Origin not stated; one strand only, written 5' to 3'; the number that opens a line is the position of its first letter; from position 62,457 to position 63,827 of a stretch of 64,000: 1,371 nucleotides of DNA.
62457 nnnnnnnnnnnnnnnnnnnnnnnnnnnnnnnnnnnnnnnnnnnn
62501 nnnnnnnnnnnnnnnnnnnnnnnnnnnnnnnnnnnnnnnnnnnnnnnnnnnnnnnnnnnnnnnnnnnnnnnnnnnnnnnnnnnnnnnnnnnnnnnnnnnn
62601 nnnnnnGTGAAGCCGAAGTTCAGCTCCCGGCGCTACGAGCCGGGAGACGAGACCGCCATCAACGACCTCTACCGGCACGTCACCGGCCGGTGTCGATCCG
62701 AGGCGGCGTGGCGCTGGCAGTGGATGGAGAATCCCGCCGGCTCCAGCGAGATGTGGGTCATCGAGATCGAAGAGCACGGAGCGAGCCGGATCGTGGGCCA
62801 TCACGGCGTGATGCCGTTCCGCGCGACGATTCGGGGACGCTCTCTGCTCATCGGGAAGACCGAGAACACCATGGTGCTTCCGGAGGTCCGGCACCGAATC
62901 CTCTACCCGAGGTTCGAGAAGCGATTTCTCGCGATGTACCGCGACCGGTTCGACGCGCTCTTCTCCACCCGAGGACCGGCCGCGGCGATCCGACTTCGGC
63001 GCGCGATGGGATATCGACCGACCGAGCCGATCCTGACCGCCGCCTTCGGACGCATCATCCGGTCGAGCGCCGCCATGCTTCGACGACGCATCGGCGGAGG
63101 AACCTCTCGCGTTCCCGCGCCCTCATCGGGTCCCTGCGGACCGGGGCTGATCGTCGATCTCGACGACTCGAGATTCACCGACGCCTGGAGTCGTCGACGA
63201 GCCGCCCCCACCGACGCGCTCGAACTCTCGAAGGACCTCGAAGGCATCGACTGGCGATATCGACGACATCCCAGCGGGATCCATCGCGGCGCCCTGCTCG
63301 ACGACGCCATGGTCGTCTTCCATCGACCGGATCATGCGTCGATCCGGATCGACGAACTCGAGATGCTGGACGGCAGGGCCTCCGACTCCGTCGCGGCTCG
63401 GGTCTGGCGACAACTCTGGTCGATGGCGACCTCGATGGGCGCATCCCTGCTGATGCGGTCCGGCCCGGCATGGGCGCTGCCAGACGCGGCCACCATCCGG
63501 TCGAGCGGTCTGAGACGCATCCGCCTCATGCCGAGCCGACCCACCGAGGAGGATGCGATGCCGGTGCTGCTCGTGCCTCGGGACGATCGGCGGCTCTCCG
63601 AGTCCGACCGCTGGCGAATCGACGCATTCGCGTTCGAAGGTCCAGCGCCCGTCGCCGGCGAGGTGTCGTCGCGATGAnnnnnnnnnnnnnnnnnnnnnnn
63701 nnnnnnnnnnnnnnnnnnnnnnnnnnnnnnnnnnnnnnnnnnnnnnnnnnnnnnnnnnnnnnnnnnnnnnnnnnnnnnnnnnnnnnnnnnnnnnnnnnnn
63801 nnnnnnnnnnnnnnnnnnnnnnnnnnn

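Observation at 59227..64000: KAS III - ACP - GNAT-like cassette with an unknown 199-aa protein, a CE4-like enzyme and its own flippase: a dedicated sugar-acylation module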

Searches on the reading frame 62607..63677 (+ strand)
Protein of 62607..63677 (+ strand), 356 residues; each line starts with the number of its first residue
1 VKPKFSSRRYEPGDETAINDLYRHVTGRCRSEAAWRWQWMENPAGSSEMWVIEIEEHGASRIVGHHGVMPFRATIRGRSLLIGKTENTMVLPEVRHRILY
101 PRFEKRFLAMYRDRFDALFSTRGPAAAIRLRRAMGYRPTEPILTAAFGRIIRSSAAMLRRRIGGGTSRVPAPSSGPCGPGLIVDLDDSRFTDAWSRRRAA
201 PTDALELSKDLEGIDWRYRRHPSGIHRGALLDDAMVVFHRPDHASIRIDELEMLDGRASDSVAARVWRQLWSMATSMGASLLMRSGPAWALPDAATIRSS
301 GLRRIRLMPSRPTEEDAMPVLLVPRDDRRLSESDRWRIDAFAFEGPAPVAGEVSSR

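Call 3: search_protein_families(library=pfam, proteins=[window:62607-63677:+], max_evalue=0.01)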
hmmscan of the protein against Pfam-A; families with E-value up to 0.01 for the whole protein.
window:62607-63677:+ (356 aa): 1 family
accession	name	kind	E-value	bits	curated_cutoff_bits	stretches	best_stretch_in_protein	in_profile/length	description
PF13527.13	Acetyltransf_9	-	1.7e-07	31.7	25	1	8-137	3-125/127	Acetyltransferase (GNAT) domain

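Call 4: search_protein_families(library=ncbifam, proteins=[window:62607-63677:+], max_evalue=0.01)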
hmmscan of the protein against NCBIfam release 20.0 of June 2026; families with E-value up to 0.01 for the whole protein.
window:62607-63677:+ (356 aa): 0 families

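Call 14: find_homologous_proteins(query=window:62607-63677:+)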
Query window:62607-63677:+ (356 aa): 52 proteins with E <= 0.001 among 8000 candidates.
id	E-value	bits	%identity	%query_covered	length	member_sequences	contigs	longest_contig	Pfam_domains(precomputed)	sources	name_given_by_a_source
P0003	1.3e-234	796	99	100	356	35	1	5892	PF13527.14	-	-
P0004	4.0e-145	502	86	75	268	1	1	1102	-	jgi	jgi:hypothetical protein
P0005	1.2e-124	434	59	97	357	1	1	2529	-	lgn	-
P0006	2.2e-64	236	49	69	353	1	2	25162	PF13527.14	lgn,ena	-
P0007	4.4e-57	212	39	91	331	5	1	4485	PF13527.14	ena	-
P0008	9.5e-49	185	43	65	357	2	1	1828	PF13527.14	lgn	-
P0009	6.2e-47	179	34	97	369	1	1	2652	-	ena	-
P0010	1.8e-46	177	38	84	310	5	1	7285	-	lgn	-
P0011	2.5e-46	177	39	67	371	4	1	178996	-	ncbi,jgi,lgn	-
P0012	6.3e-46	175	39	76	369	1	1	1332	-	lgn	-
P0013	8.4e-46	175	43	62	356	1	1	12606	PF13527.14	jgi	-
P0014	1.2e-45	174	39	84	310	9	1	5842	-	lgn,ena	-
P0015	1.1e-44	171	32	96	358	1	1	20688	PF13527.14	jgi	jgi:hypothetical protein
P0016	1.1e-44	171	53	45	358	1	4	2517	-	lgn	-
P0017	2.1e-44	170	40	66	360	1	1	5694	-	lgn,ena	-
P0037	9.3e-41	158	38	66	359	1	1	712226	-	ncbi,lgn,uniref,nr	ncbi:hypothetical protein [Marinomonas aquiplantarum]|uniref:Acetyltransferase (GNAT) family protein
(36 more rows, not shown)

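Call 15: find_encoding_contigs(protein=P0006, flank=10000, max_places=2)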
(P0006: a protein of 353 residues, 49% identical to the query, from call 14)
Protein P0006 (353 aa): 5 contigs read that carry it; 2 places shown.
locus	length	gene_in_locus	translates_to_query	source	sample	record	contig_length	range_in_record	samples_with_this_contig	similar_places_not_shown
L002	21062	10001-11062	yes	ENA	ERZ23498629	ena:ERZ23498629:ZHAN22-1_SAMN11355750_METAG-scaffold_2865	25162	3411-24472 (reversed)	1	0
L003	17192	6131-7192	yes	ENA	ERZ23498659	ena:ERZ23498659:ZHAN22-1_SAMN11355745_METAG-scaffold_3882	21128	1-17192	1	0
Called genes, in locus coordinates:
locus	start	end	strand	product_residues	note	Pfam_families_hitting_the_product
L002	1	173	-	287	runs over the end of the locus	?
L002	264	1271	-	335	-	PF03706:LPG_synthase_TM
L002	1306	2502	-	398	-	PF01041:DegT_DnrJ_EryC1, PF00155:Aminotran_1_2 (weak), PF01212:Beta_elim_lyase (weak)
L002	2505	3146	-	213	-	PF02397:Bac_transf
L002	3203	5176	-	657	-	PF13522:GATase_6, PF13537:GATase_7, PF00733:Asn_synthase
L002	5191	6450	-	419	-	PF13440:Polysacc_synt_3 (weak)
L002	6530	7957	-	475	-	PF23019:DUF7033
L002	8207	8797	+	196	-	-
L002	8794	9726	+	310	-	PF08545:ACP_syn_III, PF08541:ACP_syn_III_C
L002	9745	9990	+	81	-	PF00550:PP-binding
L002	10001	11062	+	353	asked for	PF13527:Acetyltransf_9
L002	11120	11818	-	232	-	PF01209:Ubie_methyltran (weak), PF13489:Methyltransf_23 (weak), PF13847:Methyltransf_31, PF08241:Methyltransf_11, PF08242:Methyltransf_12, PF13649:Methyltransf_25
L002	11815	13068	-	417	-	PF13439:Glyco_transf_4, PF13579:Glyco_trans_4_4, PF00534:Glycos_transf_1, PF13692:Glyco_trans_1_4, PF13524:Glyco_trans_1_2 (weak)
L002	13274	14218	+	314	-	PF13489:Methyltransf_23 (weak), PF08241:Methyltransf_11 (weak), PF13649:Methyltransf_25 (weak)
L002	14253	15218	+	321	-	-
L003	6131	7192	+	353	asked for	PF13527:Acetyltransf_9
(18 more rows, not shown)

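Call 16: find_encoding_contigs(protein=P0037, flank=10000, max_places=2)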
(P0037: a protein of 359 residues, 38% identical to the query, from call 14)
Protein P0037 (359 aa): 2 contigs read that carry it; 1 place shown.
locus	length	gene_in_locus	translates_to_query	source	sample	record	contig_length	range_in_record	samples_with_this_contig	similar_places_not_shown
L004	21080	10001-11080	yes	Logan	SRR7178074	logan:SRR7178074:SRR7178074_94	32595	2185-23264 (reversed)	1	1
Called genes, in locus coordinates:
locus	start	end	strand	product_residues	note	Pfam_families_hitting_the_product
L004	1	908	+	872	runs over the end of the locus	PF02563:Poly_export, PF10531:SLBB, PF22461:SLBB_2, PF10531:SLBB, PF06251:Caps_syn_GfcC_C (weak)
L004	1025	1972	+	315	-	PF02706:Wzz, PF13807:GNVR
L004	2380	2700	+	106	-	PF01047:MarR, PF13412:HTH_24, PF13404:HTH_AsnC-type (weak)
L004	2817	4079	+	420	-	PF03721:UDPG_MGDP_dh_N, PF00984:UDPG_MGDP_dh, PF03720:UDPG_MGDP_dh_C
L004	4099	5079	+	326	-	PF01408:GFO_IDH_MocA, PF22725:GFO_IDH_MocA_C3 (weak), PF02894:GFO_IDH_MocA_C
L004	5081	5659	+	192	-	PF25084:LbH_EIF2B (weak), PF25087:GMPPB_C (faint), PF14602:Hexapep_2 (faint), PF00132:Hexapep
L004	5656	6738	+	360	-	PF00155:Aminotran_1_2, PF01041:DegT_DnrJ_EryC1, PF00266:Aminotran_5 (weak), PF01053:Cys_Met_Meta_PP, PF01212:Beta_elim_lyase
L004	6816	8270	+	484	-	PF01943:Polysacc_synt (weak), PF13440:Polysacc_synt_3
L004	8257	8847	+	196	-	-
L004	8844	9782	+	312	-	PF08545:ACP_syn_III, PF08541:ACP_syn_III_C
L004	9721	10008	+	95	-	PF00550:PP-binding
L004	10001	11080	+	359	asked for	-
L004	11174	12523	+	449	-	PF23019:DUF7033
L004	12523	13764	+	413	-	-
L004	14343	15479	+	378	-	PF13439:Glyco_transf_4, PF13579:Glyco_trans_4_4, PF00534:Glycos_transf_1, PF13692:Glyco_trans_1_4, PF26337:Gtf3_C (weak)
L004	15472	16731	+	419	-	PF04734:Ceramidase_alk (weak)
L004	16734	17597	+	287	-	PF02522:Antibiotic_NAT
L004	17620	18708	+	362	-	PF02350:Epimerase_2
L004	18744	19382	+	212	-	PF02585:PIG-L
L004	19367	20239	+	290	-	PF21711:DCTN5 (faint), PF25087:GMPPB_C, PF25084:LbH_EIF2B (faint), PF00132:Hexapep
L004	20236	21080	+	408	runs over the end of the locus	PF13439:Glyco_transf_4, PF13579:Glyco_trans_4_4, PF00534:Glycos_transf_1, PF13692:Glyco_trans_1_4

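Call 17: find_encoding_contigs(protein=P0011, flank=10000, max_places=2)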
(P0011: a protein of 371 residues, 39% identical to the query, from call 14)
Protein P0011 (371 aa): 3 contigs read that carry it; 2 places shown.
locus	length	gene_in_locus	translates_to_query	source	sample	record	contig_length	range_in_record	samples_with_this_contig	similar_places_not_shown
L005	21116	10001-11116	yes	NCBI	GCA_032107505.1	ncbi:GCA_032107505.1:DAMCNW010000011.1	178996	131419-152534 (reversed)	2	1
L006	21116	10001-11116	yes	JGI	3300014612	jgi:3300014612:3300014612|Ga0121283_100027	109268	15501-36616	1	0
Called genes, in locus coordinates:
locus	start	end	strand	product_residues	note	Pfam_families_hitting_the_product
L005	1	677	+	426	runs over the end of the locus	PF02706:Wzz, PF13807:GNVR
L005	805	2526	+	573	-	PF00753:Lactamase_B, PF10996:Beta-Casp, PF07521:RMMBL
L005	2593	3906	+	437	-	PF03446:NAD_binding_2 (faint), PF03721:UDPG_MGDP_dh_N, PF00984:UDPG_MGDP_dh, PF03720:UDPG_MGDP_dh_C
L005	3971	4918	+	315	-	PF01408:GFO_IDH_MocA, PF02894:GFO_IDH_MocA_C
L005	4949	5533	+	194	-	PF25084:LbH_EIF2B (weak), PF25087:GMPPB_C (faint), PF14602:Hexapep_2 (faint), PF00132:Hexapep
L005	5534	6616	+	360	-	PF00155:Aminotran_1_2, PF01041:DegT_DnrJ_EryC1, PF00266:Aminotran_5 (weak), PF01212:Beta_elim_lyase, PF01053:Cys_Met_Meta_PP (weak)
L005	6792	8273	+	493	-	PF01943:Polysacc_synt, PF13440:Polysacc_synt_3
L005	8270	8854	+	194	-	-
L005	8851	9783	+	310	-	PF08392:FAE1_CUT1_RppA (faint), PF08545:ACP_syn_III, PF08541:ACP_syn_III_C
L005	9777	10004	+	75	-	PF00550:PP-binding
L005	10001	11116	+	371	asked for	-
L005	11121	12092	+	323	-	PF13480:Acetyltransf_6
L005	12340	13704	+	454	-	PF23019:DUF7033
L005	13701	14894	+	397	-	-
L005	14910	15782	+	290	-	PF00535:Glycos_transf_2, PF10111:Glyco_tranf_2_2, PF13641:Glyco_tranf_2_3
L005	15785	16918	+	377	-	-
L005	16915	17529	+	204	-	PF00117:GATase, PF07685:GATase_3, PF07722:Peptidase_C26 (faint)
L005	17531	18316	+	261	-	PF00977:His_biosynth, PF01207:Dus (weak)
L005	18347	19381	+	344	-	PF01073:3Beta_HSD, PF01370:Epimerase, PF02719:Polysacc_synt_2, PF04321:RmlD_sub_bind, PF07993:NAD_binding_4, PF13460:NAD_binding_10, PF16363:GDP_Man_Dehyd, PF08485:Polysacc_syn_2C, +1 more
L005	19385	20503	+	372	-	PF01073:3Beta_HSD (faint), PF01370:Epimerase, PF04321:RmlD_sub_bind (faint), PF07993:NAD_binding_4 (faint), PF14667:Polysacc_synt_C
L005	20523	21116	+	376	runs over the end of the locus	PF02350:Epimerase_2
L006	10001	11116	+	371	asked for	-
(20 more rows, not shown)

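Call 26: search_solved_structures(query=window:62607-63677:+, max_evalue=10)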
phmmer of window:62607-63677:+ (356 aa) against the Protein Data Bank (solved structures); distinct sequences matched with E-value up to 10: 2.
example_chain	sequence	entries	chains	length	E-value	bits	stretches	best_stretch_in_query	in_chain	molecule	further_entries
9ded_A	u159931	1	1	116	0.36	13.1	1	261-330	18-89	Design protein n8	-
8vur_H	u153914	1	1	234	9.7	8.4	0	25-59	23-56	003-102 Heavy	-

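Call 35: search_protein_families(library=ncbifam, proteins=[L004:2817-4079:+, L004:4099-5079:+, L004:5081-5659:+, L004:5656-6738:+, L004:11174-12523:+], max_evalue=1e-10)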
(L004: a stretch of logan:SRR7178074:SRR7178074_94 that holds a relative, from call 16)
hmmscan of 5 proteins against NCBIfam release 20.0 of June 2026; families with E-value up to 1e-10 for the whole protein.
L004:2817-4079:+ (420 aa): 6 families
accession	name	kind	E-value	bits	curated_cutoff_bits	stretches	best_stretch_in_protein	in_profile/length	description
NF011729.0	PRK15182.1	equivalog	1.1e-195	650.5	592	1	3-420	8-425/425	Vi polysaccharide biosynthesis UDP-N-acetylglucosamine C-6 dehydrogenase TviB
TIGR03026.1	NDP-sugDHase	subfamily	1.6e-118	396.1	189.8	1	2-407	1-411/413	nucleotide sugar dehydrogenase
NF040825.1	UDPMaNacDH_Arch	equivalog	2.6e-69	234.1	750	1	3-406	2-396/418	UDP-N-acetyl-D-mannosamine dehydrogenase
NF008286.0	PRK11064.1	equivalog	1.4e-58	198.5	459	1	2-394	4-407/420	UDP-N-acetyl-D-mannosamine dehydrogenase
NF041297.1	UDPGDh_AglM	equivalog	8.5e-43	146.8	670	1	3-372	2-379/429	UDP-glucose 6-dehydrogenase AglM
NF047673.2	TeichurnBiosyTuaD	equivalog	1.3e-33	116.8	700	1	1-399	1-403/439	UDP-glucose 6-dehydrogenase TuaD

L004:4099-5079:+ (326 aa): 0 families

L004:5081-5659:+ (192 aa): 19 families
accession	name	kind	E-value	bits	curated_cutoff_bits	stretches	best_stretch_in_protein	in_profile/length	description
TIGR03570.1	NeuD_NnaD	subfamily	3.8e-22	78.9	160.8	1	103-150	155-202/202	NeuD/PglB/VioB family sugar acetyltransferase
NF002060.0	PRK00892.1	subfamily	1.5e-18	67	207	1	6-78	105-177/345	UDP-3-O-(3-hydroxymyristoyl)glucosamine N-acyltransferase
NF041874.1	EPS_EpsC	equivalog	8e-17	61.5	150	1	103-152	115-164/168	serine O-acetyltransferase EpsC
TIGR01853.1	lipid_A_lpxD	equivalog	1.5e-16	60.3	242.5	1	6-82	96-172/325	UDP-3-O-(3-hydroxymyristoyl)glucosamine N-acyltransferase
NF003657.0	PRK05289.1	equivalog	6.7e-16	58.2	226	0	6-65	7-66/264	acyl-ACP--UDP-N-acetylglucosamine O-acyltransferase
TIGR01852.1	lipid_A_lpxA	equivalog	2.8e-15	56.3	231.05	0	6-64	2-60/254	acyl-ACP--UDP-N-acetylglucosamine O-acyltransferase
TIGR01173.1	glmU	equivalog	9.5e-14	51.1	366.85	0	101-150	391-440/452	bifunctional UDP-N-acetylglucosamine diphosphorylase/glucosamine-1-phosphate N-acetyltransferase GlmU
NF058585.1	HptprglPActTf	PfamEq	5.5e-13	48.8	300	0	103-156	108-161/172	heptaprenylglyceryl phosphate O-acetyltransferase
TIGR01172.1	cysE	equivalog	6.1e-13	49.1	210.65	0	104-150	116-162/162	serine O-acetyltransferase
TIGR03532.1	DapD_Ac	equivalog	1.9e-12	47.3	231.75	0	105-157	164-216/231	2,3,4,5-tetrahydropyridine-2,6-dicarboxylate N-acetyltransferase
NF010935.0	PRK14355.1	equivalog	2e-12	46.5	718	0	6-79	260-331/459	bifunctional UDP-N-acetylglucosamine diphosphorylase/glucosamine-1-phosphate N-acetyltransferase GlmU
NF010937.0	PRK14357.1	equivalog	2.7e-12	46.3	658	0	101-152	383-433/448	bifunctional UDP-N-acetylglucosamine diphosphorylase/glucosamine-1-phosphate N-acetyltransferase GlmU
NF010932.0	PRK14352.1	equivalog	3.8e-12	45.6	611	1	13-149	323-449/488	bifunctional UDP-N-acetylglucosamine diphosphorylase/glucosamine-1-phosphate N-acetyltransferase GlmU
NF010934.1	PRK14354.1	equivalog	3.8e-12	45.4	450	1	14-146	313-435/447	bifunctional UDP-N-acetylglucosamine diphosphorylase/glucosamine-1-phosphate N-acetyltransferase GlmU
NF010933.0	PRK14353.1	equivalog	5.7e-12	45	505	0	101-148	380-427/453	bifunctional UDP-N-acetylglucosamine diphosphorylase/glucosamine-1-phosphate N-acetyltransferase GlmU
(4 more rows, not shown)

L004:5656-6738:+ (360 aa): 7 families
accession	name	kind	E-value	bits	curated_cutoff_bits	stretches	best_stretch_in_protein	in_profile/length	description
TIGR03588.1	PseC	equivalog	2.7e-71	240.5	423.5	1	16-358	12-376/380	UDP-4-amino-4,6-dideoxy-N-acetyl-beta-L-altrosamine transaminase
NF008658.2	PRK11658.1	equivalog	4.4e-63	213.2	631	1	13-358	11-373/379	UDP-4-amino-4-deoxy-L-arabinose aminotransferase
NF008687.0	PRK11706.1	equivalog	2e-61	207.8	375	1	39-358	35-370/375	dTDP-4-amino-4,6-dideoxygalactose transaminase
TIGR04181.1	NHT_00031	hypoth_equivalog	1.5e-60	205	420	1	34-341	29-357/359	LegC family aminotransferase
TIGR04427.1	PLP_DesI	equivalog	3.4e-54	184.4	650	1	33-357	50-378/390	dTDP-4-dehydro-6-deoxyglucose aminotransferase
TIGR02379.1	ECA_wecE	subfamily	3.9e-51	174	434.85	1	42-358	38-371/376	dTDP-4-amino-4,6-dideoxy-D-glucose transaminase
NF011936.0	PRK15407.1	equivalog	2.5e-39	135.2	423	1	12-216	47-253/440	lipopolysaccharide biosynthesis protein RfbH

L004:11174-12523:+ (449 aa): 1 family
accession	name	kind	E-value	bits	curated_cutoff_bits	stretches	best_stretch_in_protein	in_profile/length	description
NF053580.1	deacetylase_VimE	equivalog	2.5e-53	181.2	440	1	91-437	74-412/431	UDP-2,3-diacetamido-2,3-dideoxy-alpha-D-glucuronate deacetylase VimE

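Call 51: find_related_loci(query=A2, collection=genome_contigs, flank=10000)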
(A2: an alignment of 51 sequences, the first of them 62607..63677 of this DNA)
Query A2 (356 aa) in genome_contigs; peptide patterns used: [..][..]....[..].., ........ (x = any residue, [..] = any of these).
39 stretches matched a pattern; 18 encode a relative of the query (tblastn E <= 1e-3); 18 distinct loci.
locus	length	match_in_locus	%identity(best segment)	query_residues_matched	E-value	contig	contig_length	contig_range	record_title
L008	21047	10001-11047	42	5-347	2e-70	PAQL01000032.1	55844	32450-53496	MAG: Phycisphaerae bacterium isolate SP137 MHASMcontig_3339311, whole genome shotgun sequence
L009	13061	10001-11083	33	5-345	2e-52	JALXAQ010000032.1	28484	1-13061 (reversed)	MAG: Thiotrichaceae bacterium isolate T2_metabat2_scaf2bin.004 T2_NODE_1210_length_28484_cov_3.120499, whole genome shot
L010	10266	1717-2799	35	5-345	5e-52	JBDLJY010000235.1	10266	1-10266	MAG: Pseudomonadota bacterium isolate MAG115 MAG115_235, whole genome shotgun sequence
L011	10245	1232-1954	44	1-226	4e-48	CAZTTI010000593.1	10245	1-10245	MAG TPA_asm: uncultured Solibacteraceae bacterium isolate binchicken_co31_437 genome assembly, contig: k141_1709329, who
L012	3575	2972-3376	55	5-139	7e-48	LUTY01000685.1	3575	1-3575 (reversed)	Candidatus Thiomargarita nelsonii strain THI036 THI167, whole genome shotgun sequence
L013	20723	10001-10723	43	1-223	5e-47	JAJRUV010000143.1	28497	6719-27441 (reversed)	MAG: Gammaproteobacteria bacterium isolate Dive96_bin10.234 k141_3893309, whole genome shotgun sequence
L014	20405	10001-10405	56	4-137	5e-47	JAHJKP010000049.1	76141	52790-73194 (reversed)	MAG: Proteobacteria bacterium isolate Modern_marine_rock_biofilm.mb.87 Modern_marine_rock.mb.87_k141_873029, whole genom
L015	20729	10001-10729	38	1-236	3e-46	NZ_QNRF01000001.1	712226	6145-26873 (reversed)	Marinomonas aquiplantarum strain CECT 7732 Ga0244626_101, whole genome shotgun sequence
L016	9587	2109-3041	36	5-302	2e-45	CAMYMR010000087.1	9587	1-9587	MAG: uncultured Woeseiaceae bacterium isolate ES_Gamma_084 genome assembly, contig: scaffold_3725, whole genome shotgun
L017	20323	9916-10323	57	5-139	5e-45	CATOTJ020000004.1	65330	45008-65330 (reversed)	MAG: uncultured Limibaculum sp. isolate b63fced4-1a4c-4b42-b693-e39f1c94bd2f genome assembly, contig: contig_8, whole ge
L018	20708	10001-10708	40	5-232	4e-44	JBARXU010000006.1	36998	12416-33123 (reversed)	MAG: Mesorhizobium sp. isolate MFD12220_ilm_asm_bin8 k127_43156, whole genome shotgun sequence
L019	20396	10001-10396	57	5-136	4e-44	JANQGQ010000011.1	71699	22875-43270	MAG: Woeseiaceae bacterium isolate PL23b_bin.52 k99_2726572, whole genome shotgun sequence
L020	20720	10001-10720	40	4-233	1e-43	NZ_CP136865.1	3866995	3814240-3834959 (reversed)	Congregibacter brevis strain IMCC45268 chromosome, complete genome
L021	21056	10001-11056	34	3-346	2e-42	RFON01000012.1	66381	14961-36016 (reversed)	MAG: Planctomycetota bacterium isolate WB4_1_1472 contig_100_11, whole genome shotgun sequence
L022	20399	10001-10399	56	5-136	3e-42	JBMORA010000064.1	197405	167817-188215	MAG: Thermodesulfobacteriota bacterium isolate Betzabe_MAG168 MAG168_64, whole genome shotgun sequence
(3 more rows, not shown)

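Call 60: predict_structure(alignment_id=A2)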
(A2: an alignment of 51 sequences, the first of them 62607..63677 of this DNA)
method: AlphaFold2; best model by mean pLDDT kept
length: 356 residues; sequences in the alignment: 51
mean_pLDDT: 88.7   pTM: 0.86
mean pLDDT of the five models: 88.7, 87.9, 86.7, 86.6, 86.4
residues with pLDDT >= 90: 257; 70-90: 63; 50-70: 28; < 50: 8
segments of 3 or more residues with pLDDT < 50: 349-356
pLDDT, mean of each block of 10 residues (from residue 1): 95 95 92 92 96 97 96 92 93 94 94 92 87 92 93 72 70 94 97 87 90 94 93 96 93 88 97 95 93 96 94 90 71 72 56 37
secondary structure, 60 per line:
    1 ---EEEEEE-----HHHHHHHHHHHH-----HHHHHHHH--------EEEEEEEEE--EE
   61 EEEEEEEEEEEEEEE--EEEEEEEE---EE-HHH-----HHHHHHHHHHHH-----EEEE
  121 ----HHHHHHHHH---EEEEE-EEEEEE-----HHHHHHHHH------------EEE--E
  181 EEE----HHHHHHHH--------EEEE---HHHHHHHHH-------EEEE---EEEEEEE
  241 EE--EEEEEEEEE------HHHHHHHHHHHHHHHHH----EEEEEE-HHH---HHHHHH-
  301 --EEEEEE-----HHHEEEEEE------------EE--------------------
elements in order: E4-9 H15-26 H32-39 E48-56 E59-75 E78-85 H100-111 E117-120 H125-133 E137-141 E143-148 H154-162 E175-177 E180-183 H188-195 E204-207 H211-219 E227-230 E234-242 E245-253 H260-276 E281-286 H294-299 E303-308 E317-322

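Call 63: fold_search(model_id=the predicted structure, library=pdb)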
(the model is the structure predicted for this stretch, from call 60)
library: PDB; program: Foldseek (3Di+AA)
matches with E <= 10: 924; with E <= 0.001: 257
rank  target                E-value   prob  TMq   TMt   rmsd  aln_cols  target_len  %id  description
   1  2i00_C                8.9e-13  1.00  0.54  0.49   6.8       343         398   13  Crystal structure of acetyltransferase (GNAT family) from Enterococcus faecalis (released 2006-09-19)
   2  2hv2_C                2.1e-12  1.00  0.61  0.56   5.8       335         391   10  Crystal Structure of Conserved Protein of Unknown Function from Enterococcus faecalis V583 at 2.4 A Resolution, Probab (released 2006-08-29)
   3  2hv2_F                2.5e-12  1.00  0.62  0.57   5.6       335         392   10  Crystal Structure of Conserved Protein of Unknown Function from Enterococcus faecalis V583 at 2.4 A Resolution, Probab (released 2006-08-29)
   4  2hv2_B                2.8e-12  1.00  0.62  0.57   5.9       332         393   11  Crystal Structure of Conserved Protein of Unknown Function from Enterococcus faecalis V583 at 2.4 A Resolution, Probab (released 2006-08-29)
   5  2i00_B                2.2e-11  1.00  0.54  0.49   6.3       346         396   14  Crystal structure of acetyltransferase (GNAT family) from Enterococcus faecalis (released 2006-09-19)
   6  2i00_A                3.6e-11  1.00  0.53  0.49   6.8       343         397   14  Crystal structure of acetyltransferase (GNAT family) from Enterococcus faecalis (released 2006-09-19)
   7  6rft_A                1.8e-10  1.00  0.54  0.49   7.3       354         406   14  Crystal structure of Eis2 from Mycobacterium abscessus bound to Acetyl-CoA (released 2019-07-10)
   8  3n7z_B                2.4e-10  1.00  0.59  0.55   5.9       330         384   12  Crystal structure of acetyltransferase from Bacillus anthracis (released 2010-06-16)
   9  2hv2_A                2.7e-10  1.00  0.62  0.57   5.3       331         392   11  Crystal Structure of Conserved Protein of Unknown Function from Enterococcus faecalis V583 at 2.4 A Resolution, Probab (released 2006-08-29)
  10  2hv2_D                2.7e-10  1.00  0.62  0.57   5.2       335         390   11  Crystal Structure of Conserved Protein of Unknown Function from Enterococcus faecalis V583 at 2.4 A Resolution, Probab (released 2006-08-29)
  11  3n7z_D                3.0e-10  1.00  0.59  0.55   6.1       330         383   12  Crystal structure of acetyltransferase from Bacillus anthracis (released 2010-06-16)
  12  6rfy_F                3.6e-10  1.00  0.53  0.48   7.4       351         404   15  Crystal structure of Eis2 form Mycobacterium abscessus (released 2019-07-10)
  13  4my0_F                4.6e-10  1.00  0.58  0.54   6.7       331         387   15  Crystal Structure of GCN5-related N-acetyltransferase from Kribbella flavida (released 2013-11-06)
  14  1nmt_A                4.6e-10  1.00  0.51  0.48   7.9       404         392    8  N-MYRISTOYL TRANSFERASE FROM CANDIDA ALBICANS AT 2.45 A (released 1999-01-13)
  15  4my3_D                5.9e-10  1.00  0.57  0.54   6.6       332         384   15  Crystal Structure of GCN5-related N-acetyltransferase from Kribbella flavida (released 2013-10-09)
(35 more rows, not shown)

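Call 74: search_protein_families(library=pfam, proteins=[L004:12523-13764:+, L005:13701-14894:+], max_evalue=0.001)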
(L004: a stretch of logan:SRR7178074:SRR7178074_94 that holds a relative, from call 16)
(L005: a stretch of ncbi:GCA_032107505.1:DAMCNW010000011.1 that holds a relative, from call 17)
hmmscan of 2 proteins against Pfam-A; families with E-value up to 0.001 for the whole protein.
L004:12523-13764:+ (413 aa): 0 families

L005:13701-14894:+ (397 aa): 0 families
